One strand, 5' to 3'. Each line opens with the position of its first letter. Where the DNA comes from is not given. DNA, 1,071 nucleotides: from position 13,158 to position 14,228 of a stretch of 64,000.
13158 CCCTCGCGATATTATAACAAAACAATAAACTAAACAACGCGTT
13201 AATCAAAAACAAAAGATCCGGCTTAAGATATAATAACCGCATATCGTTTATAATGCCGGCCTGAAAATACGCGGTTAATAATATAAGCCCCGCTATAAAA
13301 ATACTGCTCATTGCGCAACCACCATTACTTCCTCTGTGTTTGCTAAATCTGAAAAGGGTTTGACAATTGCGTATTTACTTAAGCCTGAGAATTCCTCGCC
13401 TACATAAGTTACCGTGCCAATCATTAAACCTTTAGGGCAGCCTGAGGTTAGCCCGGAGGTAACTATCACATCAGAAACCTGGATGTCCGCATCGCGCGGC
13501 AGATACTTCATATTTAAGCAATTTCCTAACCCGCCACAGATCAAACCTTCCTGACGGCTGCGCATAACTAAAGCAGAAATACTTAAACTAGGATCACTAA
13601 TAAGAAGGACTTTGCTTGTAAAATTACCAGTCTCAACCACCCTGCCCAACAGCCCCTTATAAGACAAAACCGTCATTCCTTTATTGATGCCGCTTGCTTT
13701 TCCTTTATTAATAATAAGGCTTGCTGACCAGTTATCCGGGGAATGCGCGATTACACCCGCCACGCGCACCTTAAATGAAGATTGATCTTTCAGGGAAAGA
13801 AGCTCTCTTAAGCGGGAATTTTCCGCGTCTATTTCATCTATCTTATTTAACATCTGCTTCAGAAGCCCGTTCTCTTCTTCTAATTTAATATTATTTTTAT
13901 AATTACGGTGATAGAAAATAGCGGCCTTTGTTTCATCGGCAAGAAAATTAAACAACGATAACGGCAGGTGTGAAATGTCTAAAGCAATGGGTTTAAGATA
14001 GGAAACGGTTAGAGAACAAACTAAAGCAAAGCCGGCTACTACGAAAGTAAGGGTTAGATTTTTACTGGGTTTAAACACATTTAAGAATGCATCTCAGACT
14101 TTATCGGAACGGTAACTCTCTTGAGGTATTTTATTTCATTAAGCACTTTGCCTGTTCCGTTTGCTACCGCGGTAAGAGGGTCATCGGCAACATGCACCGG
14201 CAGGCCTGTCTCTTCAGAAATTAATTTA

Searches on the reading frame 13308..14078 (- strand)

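Call 85: search_protein_families(library=pfam, proteins=[window:13308-14078:-], max_evalue=0.001)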
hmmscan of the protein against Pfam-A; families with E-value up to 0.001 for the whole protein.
window:13308-14078:- (256 aa): 1 family
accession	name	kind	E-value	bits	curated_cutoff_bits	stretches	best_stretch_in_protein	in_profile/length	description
PF04085.20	MreC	-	3.1e-45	154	28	1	109-254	1-146/147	Rod shape-determining protein MreC, barrel core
